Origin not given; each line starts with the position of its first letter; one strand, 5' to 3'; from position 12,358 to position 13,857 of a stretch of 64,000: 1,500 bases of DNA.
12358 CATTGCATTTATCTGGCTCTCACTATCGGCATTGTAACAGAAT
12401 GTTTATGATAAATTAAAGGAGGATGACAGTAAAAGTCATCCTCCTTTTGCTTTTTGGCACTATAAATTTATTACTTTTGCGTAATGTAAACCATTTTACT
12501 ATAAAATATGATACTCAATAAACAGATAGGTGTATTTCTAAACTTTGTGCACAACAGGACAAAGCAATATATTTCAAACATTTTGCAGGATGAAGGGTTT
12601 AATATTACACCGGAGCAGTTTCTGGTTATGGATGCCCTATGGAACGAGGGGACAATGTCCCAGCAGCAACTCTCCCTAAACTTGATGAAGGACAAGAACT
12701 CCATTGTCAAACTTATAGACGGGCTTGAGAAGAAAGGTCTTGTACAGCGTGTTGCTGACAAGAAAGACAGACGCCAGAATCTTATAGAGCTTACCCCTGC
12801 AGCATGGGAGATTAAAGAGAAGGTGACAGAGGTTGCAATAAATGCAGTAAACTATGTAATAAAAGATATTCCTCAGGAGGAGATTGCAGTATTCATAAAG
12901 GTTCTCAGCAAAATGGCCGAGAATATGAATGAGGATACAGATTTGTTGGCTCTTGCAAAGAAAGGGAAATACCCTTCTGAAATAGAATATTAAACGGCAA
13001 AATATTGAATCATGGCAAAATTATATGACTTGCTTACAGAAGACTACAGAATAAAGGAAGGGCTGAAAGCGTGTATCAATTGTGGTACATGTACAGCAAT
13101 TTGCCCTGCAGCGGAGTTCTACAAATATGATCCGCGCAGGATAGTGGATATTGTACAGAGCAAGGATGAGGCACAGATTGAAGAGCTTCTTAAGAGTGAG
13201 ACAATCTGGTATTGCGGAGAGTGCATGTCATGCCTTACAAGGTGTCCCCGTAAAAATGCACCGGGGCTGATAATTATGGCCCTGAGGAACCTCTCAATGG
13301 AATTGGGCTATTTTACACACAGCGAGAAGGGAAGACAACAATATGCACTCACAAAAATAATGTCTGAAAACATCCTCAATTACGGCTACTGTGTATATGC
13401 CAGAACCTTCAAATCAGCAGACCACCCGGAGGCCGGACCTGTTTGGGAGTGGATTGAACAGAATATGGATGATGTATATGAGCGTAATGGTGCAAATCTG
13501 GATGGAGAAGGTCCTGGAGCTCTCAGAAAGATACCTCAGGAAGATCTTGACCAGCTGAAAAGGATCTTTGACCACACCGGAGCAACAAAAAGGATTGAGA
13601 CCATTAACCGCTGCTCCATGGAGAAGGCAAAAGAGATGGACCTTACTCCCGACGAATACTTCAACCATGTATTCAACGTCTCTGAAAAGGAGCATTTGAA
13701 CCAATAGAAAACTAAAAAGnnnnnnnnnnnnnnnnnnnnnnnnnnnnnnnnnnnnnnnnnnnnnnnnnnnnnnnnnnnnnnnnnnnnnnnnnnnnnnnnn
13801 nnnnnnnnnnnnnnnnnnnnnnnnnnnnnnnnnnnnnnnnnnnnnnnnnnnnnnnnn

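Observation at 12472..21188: Eight-gene operon: MarR + sHdr-like C-B-A-C2 + membrane-anchored HdrD-like + probable cysteate synthase + SulP. Candidate undescribed sulfite-supplying module for sulfonolipid head-group synthesis.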

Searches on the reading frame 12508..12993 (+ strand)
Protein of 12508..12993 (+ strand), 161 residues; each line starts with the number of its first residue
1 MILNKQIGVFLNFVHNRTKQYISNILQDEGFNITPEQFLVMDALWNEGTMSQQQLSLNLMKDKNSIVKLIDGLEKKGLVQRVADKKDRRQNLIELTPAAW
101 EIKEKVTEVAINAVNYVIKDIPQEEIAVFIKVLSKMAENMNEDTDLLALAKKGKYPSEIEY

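Call 3: search_protein_families(library=pfam, proteins=[window:12508-12993:+], max_evalue=0.01)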
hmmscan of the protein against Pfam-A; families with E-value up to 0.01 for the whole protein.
window:12508-12993:+ (161 aa): 10 families
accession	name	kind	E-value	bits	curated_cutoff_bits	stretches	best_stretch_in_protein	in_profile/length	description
PF01047.28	MarR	-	4.2e-13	49.4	24.6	1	33-90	1-58/59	MarR family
PF22381.2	Staph_reg_Sar_Rot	-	1.2e-09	38.6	27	1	29-105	8-84/85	Transcriptional regulator SarA/Rot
PF12802.13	MarR_2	-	4.5e-09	36.8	27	1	32-90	2-61/61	MarR family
PF13463.12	HTH_27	-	1.8e-07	31.8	22.2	1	38-98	6-67/68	Winged helix DNA-binding domain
PF02002.24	TFIIE_alpha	-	2.5e-05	24.5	22.9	1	36-122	14-97/105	TFIIE alpha subunit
PF03965.22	Penicillinase_R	-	0.00016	22.4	22.6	1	33-86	1-58/115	Penicillinase repressor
PF25325.1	EF-hand_EFHB_C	-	0.0008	19.6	27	1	13-54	19-57/75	EFHB C-terminal EF-hand domain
PF01978.25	TrmB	-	0.0044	17.3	25.6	0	31-85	4-58/68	Sugar-specific transcriptional regulator TrmB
PF13730.12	HTH_36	-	0.0066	16.7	25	0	41-79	14-55/55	Helix-turn-helix domain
PF04182.18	B-block_TFIIIC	-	0.0089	16.5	22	0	52-84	21-53/73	B-block binding subunit of TFIIIC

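Call 4: search_protein_families(library=ncbifam, proteins=[window:12508-12993:+], max_evalue=0.01)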
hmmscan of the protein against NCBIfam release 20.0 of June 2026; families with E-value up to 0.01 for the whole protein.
window:12508-12993:+ (161 aa): 20 families
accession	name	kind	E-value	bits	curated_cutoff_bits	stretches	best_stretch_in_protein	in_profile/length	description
NF002926.0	PRK03573.1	equivalog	3.5e-12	46.5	120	1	50-142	47-139/144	transcriptional regulator SlyA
NF052638.1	TransRegOhrRVib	equivalog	9.1e-12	44.9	200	1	30-138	32-138/141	transcriptional regulator OhrR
TIGR04472.1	reg_rSAM_mob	hypoth_equivalog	2.1e-11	44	240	1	37-142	33-138/141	radical SAM mobile pair system MarR family transcriptional regulator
NF053777.1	Saro0803TransReg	equivalog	3e-10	39.9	200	1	4-136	8-138/140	Saro_0803 family transcriptional regulator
TIGR02337.1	HpaR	equivalog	1.3e-09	38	121.2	1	32-133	25-126/130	homoprotocatechuate degradation operon regulator HpaR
NF041230.1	BagL_FevM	exception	2.8e-09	37.2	230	1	16-113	21-118/145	MarR family transcriptional regulator BagL/FevM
NF045593.1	bilirub_TF_BilQ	equivalog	9.3e-09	35.1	125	1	18-138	15-133/135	bilirubin utilization transcriptional regulator BilQ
NF008565.1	PRK11512.1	equivalog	7e-08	32.6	240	1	8-136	15-142/144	multiple antibiotic resistance transcriptional regulator MarR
NF052438.1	TransRegRv0880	equivalog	2.9e-06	27.2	220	1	34-137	33-136/143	Rv0880 family HTH-type transcriptional regulator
NF053606.1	Sta1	subfamily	3.7e-06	26.9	80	1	31-91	16-78/100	Sta1 family transcriptional regulator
NF050133.1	TransRegFabT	equivalog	9.7e-06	25.9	200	1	40-141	34-135/138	fatty acid biosynthesis transcriptional regulator FabT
TIGR01884.1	cas_HTH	subfamily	1.2e-05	24.8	60.2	1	22-94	129-200/202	CRISPR-associated CARF protein Csa3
NF053814.1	teico_TcaR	equivalog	1.9e-05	24.8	170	1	10-140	12-145/151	MarR family transcriptional regulator TcaR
TIGR01889.1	Staph_reg_Sar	paralog_domain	2e-05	24.9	62.6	1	20-106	11-100/109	staphylococcal accessory regulator family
NF008122.0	PRK10870.1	equivalog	0.00011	22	157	1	23-141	45-163/176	transcriptional repressor MprA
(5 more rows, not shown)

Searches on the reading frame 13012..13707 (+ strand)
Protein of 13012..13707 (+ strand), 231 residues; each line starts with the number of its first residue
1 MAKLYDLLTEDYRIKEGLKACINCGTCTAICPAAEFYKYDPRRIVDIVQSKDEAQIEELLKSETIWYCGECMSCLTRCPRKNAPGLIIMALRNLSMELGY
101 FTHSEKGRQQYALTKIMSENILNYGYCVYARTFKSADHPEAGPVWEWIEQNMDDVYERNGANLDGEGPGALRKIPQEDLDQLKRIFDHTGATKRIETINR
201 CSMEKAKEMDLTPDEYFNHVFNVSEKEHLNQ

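Call 3: search_protein_families(library=pfam, proteins=[window:13012-13707:+], max_evalue=0.01)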
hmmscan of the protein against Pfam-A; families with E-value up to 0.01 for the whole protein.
window:13012-13707:+ (231 aa): 11 families
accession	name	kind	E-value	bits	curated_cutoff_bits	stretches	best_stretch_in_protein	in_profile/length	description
PF13183.11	Fer4_8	-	2.6e-10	41.1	27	1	18-81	2-67/68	4Fe-4S dicluster domain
PF13187.11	Fer4_9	-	5.6e-09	36.3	27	1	20-81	1-50/52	4Fe-4S dicluster domain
PF13237.11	Fer4_10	-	2e-08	34.4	25.5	1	16-79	4-53/53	4Fe-4S dicluster domain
PF13534.11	Fer4_17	-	1.5e-07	32.2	22.2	1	20-80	1-58/61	4Fe-4S dicluster domain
PF12838.12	Fer4_7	-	2.6e-06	28.2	27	1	21-81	2-51/52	4Fe-4S dicluster domain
PF13484.11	Fer4_16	-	2.8e-06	28.4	30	1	21-80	2-65/66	4Fe-4S double cluster binding domain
PF12800.12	Fer4_4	-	0.0022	18.7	24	1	20-33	3-16/17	4Fe-4S binding domain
PF12797.12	Fer4_2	-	0.0024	18.2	24.5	1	19-33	8-22/22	4Fe-4S binding domain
PF13370.11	Fer4_13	-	0.0063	17.6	24.5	1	20-58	5-41/58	4Fe-4S single cluster domain of Ferredoxin I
PF12837.12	Fer4_6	-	0.0083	16.5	25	1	20-33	8-21/24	4Fe-4S binding domain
PF13746.11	Fer4_18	-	0.009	16.6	27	0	9-33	49-73/114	4Fe-4S dicluster domain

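Call 4: search_protein_families(library=ncbifam, proteins=[window:13012-13707:+], max_evalue=0.01)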
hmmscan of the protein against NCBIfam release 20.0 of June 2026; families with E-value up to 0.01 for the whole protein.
window:13012-13707:+ (231 aa): 23 families
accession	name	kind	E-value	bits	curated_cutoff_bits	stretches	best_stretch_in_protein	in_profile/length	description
NF041890.1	hdrC_Methbact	equivalog_domain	1.5e-23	83.4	270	1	15-199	25-191/192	ferredoxin:CoB-CoM heterodisulfide reductase subunit HdrC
NF041779.1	hetero_SS_HdrC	equivalog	1.1e-22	80.5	350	1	17-158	29-160/198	ferredoxin:CoB-CoM heterodisulfide reductase subunit HdrC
TIGR03290.1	CoB_CoM_SS_C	equivalog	6.4e-19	68.4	160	1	18-112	1-92/144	CoB--CoM heterodisulfide reductase subunit C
NF038018.1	qmoC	equivalog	1.9e-13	50.6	300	1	16-97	15-93/360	quinone-interacting membrane-bound oxidoreductase complex subunit QmoC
NF004898.0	PRK06259.1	equivalog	2.1e-08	33.2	385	1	10-102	125-223/488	fumarate reductase (CoM/CoB) subunit TfrB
NF009226.0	PRK12576.1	equivalog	1.2e-07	31.4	344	1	7-109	142-249/317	succinate dehydrogenase/fumarate reductase iron-sulfur subunit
TIGR00384.1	dhsB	subfamily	1.5e-07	31.1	88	1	10-91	131-221/222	succinate dehydrogenase and fumarate reductase iron-sulfur protein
NF004616.0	PRK05950.1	subfamily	2.4e-07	30.2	228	1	11-96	139-234/238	succinate dehydrogenase iron-sulfur subunit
NF008369.0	PRK11168.1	equivalog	7.1e-05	21.8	278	1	15-87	7-79/401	anaerobic glycerol-3-phosphate dehydrogenase subunit C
NF042952.1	MFR_FeS_SdhB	equivalog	0.00032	19.8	600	1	20-103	147-239/320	8-methylmenaquinol:fumarate reductase iron-sulfur subunit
NF038196.1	ferrodoxin_EFR1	subfamily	0.00036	20.6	75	0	19-34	184-199/242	EFR1 family ferrodoxin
NF040833.1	sulfhyd_HydB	equivalog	0.00044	19.2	750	1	9-64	300-355/367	NADPH-dependent hydrogenase/sulfhydrogenase 1 subunit beta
NF058577.1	FdxA_fam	equivalog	0.00047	20.3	65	1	19-33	36-50/52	4Fe-4S ferredoxin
TIGR03379.1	glycerol3P_GlpC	equivalog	0.00053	18.8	279.9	1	17-93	3-79/397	anaerobic glycerol-3-phosphate dehydrogenase subunit GlpC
TIGR00314.1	cdhA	equivalog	0.00099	17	781.3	1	7-81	387-452/784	CO dehydrogenase/acetyl-CoA synthase complex subunit alpha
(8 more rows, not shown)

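Call 52: search_solved_structures(query=window:13012-13707:+, max_evalue=0.001)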
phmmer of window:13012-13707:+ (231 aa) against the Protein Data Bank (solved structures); distinct sequences matched with E-value up to 0.001: 7.
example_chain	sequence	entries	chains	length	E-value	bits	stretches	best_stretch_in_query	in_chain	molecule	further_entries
5odc_C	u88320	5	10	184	1.8e-14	56.8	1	16-123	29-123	Heterodisulfide reductase, subunit C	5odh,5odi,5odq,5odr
9sfi_E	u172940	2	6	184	1.3e-13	54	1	17-154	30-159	H(2)/formate:CoB-CoM heterodisulfide,ferredoxin reductase subunit C2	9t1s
8rvv_C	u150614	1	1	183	1.4e-12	50.6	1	16-107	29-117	H(2):CoB-CoM heterodisulfide,ferredoxin reductase subunit C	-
8rvu_c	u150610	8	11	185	1.5e-12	50.6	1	16-107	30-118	H(2):CoB-CoM heterodisulfide,ferredoxin reductase subunit C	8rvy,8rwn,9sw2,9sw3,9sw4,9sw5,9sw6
7bkb_C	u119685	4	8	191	4.3e-11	45.8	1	20-97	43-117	CoB--CoM heterodisulfide reductase subunit C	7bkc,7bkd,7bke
9nez_B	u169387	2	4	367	2.9e-06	30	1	10-60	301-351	Sulfhydrogenase 1 subunit beta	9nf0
8rja_F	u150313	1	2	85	0.00031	23.3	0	19-42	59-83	NAD(P)H-quinone oxidoreductase subunit I, chloroplastic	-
